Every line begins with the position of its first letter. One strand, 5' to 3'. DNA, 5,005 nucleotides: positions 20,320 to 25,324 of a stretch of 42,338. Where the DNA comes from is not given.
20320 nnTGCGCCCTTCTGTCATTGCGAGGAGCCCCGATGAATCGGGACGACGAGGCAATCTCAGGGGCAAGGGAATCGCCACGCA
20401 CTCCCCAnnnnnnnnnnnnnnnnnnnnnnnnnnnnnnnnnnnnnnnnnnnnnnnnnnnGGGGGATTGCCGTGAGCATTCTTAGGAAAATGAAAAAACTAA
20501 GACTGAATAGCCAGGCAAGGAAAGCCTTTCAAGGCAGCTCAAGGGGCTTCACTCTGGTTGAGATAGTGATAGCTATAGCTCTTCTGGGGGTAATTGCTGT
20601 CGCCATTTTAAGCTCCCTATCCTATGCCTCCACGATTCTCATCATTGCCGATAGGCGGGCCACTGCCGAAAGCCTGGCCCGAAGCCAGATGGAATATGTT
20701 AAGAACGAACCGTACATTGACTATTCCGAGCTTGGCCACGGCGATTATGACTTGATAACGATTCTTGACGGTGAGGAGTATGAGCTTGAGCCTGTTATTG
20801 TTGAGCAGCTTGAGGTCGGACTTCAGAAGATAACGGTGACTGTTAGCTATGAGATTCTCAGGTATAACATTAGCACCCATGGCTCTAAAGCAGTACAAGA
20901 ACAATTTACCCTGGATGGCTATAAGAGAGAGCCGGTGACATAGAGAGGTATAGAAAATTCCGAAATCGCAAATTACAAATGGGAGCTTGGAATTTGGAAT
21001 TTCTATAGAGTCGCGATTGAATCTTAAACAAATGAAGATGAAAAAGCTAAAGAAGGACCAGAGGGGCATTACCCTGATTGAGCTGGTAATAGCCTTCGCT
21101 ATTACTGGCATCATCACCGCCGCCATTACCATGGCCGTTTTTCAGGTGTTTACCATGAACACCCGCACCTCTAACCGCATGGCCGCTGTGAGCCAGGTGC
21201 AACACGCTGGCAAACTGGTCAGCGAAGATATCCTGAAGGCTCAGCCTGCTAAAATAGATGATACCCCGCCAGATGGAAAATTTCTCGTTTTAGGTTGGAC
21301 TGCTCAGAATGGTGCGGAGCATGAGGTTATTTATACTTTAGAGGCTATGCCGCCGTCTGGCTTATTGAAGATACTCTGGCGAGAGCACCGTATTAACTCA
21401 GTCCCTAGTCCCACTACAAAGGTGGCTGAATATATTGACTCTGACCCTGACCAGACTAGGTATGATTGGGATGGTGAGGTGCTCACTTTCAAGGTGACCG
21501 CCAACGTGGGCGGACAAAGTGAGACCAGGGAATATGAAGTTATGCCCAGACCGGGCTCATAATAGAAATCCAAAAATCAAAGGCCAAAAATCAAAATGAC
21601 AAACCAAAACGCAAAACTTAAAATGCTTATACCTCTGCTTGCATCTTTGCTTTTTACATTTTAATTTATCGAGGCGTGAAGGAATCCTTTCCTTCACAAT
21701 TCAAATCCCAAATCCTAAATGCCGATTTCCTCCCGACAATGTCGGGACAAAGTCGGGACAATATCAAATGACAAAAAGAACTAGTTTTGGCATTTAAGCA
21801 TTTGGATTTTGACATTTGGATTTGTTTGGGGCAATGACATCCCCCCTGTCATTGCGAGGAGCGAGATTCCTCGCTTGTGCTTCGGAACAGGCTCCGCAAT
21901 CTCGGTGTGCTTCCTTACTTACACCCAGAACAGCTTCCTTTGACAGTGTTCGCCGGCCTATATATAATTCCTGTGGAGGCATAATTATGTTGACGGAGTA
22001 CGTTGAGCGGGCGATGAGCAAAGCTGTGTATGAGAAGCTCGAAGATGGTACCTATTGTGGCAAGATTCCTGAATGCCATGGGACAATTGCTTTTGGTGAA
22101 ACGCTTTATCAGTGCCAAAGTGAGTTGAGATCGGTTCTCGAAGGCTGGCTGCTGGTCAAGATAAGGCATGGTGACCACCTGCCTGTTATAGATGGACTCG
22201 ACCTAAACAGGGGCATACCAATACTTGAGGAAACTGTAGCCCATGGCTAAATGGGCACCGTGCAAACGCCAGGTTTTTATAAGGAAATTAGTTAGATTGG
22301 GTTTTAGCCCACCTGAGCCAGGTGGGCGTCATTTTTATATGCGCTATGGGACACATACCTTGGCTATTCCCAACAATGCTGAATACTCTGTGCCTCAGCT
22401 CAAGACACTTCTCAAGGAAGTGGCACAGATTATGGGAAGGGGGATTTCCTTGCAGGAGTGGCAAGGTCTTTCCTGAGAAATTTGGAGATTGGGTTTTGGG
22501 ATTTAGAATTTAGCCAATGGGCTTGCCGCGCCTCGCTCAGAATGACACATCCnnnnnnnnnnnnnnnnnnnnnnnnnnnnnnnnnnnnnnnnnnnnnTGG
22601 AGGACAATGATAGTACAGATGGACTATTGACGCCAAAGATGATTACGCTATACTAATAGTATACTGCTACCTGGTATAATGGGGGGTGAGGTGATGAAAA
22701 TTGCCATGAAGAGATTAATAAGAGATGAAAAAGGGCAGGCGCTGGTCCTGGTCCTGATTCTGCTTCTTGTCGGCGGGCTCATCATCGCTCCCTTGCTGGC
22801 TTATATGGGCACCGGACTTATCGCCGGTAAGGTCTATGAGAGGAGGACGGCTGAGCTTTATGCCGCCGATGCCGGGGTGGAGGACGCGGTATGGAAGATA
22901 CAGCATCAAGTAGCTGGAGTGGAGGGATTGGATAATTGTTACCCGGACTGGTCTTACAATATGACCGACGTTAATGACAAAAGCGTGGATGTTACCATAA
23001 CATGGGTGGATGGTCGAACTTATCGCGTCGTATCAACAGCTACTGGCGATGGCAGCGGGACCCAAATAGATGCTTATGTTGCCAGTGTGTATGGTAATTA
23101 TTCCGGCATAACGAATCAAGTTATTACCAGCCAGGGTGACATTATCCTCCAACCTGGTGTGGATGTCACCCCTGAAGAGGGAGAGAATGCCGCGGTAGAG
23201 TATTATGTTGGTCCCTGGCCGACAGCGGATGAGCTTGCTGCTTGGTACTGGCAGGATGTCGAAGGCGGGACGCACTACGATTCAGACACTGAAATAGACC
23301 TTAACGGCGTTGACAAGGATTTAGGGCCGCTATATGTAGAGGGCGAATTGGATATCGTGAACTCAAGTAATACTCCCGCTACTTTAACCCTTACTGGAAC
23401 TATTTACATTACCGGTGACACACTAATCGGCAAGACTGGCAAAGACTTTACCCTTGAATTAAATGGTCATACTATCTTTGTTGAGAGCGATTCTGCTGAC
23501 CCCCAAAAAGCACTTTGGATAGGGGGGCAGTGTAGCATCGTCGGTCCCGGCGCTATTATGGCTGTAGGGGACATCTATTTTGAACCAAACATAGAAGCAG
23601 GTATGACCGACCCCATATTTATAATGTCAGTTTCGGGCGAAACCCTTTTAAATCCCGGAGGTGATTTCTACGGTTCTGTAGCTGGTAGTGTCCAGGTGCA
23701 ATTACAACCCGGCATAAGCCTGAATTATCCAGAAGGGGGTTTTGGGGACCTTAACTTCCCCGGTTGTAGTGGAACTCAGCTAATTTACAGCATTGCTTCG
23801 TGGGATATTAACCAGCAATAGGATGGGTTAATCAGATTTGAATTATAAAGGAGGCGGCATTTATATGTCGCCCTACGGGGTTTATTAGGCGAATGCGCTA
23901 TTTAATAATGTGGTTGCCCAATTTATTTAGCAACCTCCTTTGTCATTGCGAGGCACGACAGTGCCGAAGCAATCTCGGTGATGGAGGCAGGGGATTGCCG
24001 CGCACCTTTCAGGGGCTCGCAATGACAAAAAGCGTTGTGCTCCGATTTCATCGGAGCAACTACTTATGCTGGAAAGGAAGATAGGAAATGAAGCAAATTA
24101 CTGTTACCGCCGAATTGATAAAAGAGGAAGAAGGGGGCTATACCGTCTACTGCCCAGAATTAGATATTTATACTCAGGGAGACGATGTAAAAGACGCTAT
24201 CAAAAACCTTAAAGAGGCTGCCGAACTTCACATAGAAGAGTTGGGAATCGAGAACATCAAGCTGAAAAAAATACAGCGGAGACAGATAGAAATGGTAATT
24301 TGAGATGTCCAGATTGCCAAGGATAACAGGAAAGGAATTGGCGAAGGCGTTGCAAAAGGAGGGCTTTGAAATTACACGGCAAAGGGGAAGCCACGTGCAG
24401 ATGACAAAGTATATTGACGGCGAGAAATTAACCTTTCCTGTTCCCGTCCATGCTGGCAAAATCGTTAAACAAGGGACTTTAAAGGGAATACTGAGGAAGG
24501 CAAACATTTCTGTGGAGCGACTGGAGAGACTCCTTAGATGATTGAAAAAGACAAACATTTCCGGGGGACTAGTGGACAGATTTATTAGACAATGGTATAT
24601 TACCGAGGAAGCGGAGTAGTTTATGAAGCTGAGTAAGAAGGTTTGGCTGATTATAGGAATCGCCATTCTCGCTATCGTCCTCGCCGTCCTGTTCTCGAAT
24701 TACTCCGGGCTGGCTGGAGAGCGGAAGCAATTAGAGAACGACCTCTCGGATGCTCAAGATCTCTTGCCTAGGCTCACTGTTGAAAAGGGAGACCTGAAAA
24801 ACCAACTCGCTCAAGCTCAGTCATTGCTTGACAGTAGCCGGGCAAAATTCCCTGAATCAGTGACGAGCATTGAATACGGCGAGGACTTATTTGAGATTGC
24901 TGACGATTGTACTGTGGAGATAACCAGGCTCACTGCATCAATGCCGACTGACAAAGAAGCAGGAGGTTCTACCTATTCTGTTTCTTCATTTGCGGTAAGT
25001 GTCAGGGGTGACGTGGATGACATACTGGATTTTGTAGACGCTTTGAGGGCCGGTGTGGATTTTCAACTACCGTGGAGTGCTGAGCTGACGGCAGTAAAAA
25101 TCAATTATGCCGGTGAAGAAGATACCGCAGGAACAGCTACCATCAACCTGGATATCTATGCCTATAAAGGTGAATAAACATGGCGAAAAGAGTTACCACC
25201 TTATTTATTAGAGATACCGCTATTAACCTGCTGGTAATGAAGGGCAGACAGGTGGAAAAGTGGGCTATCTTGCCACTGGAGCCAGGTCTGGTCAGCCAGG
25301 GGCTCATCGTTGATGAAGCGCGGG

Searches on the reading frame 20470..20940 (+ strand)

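Call 16: search_protein_families(library=pfam, proteins=[window:20470-20940:+], max_evalue=0.01)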
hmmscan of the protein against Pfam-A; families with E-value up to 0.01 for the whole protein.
window:20470-20940:+ (157 aa): 1 family
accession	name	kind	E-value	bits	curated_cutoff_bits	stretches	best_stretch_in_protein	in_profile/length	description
PF07963.17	N_methyl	-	1.3e-06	28.2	21.2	1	24-47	4-27/27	Prokaryotic N-terminal methylation motif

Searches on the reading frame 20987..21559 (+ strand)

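Call 16: search_protein_families(library=pfam, proteins=[window:20987-21559:+], max_evalue=0.01)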
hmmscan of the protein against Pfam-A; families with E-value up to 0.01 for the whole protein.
window:20987-21559:+ (191 aa): 1 family
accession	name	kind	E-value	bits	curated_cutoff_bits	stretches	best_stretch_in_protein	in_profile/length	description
PF07963.17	N_methyl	-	1.2e-07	31.5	21.2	1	23-47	2-26/27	Prokaryotic N-terminal methylation motif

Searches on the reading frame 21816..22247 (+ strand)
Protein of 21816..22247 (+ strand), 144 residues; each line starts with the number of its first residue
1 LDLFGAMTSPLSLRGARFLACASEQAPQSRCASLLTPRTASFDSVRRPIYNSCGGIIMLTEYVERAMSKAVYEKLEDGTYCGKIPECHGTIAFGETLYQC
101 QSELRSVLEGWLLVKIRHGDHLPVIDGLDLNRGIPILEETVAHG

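Call 16: search_protein_families(library=pfam, proteins=[window:21816-22247:+], max_evalue=0.01)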
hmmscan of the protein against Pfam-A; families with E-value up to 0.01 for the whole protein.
window:21816-22247:+ (144 aa): 1 family
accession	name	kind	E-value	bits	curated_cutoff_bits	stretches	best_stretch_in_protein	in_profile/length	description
PF21748.3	UPF0150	-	2.9e-27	94.8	27.3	1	61-123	1-64/64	UPF0150-like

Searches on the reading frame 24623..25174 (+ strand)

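Call 16: search_protein_families(library=pfam, proteins=[window:24623-25174:+], max_evalue=0.01)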
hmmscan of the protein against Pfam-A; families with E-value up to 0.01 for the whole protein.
window:24623-25174:+ (184 aa): 1 family
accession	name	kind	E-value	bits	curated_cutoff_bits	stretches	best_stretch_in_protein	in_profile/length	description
PF08317.16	Spc7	-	0.00046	20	34.5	1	3-67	125-189/196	Spc7 kinetochore protein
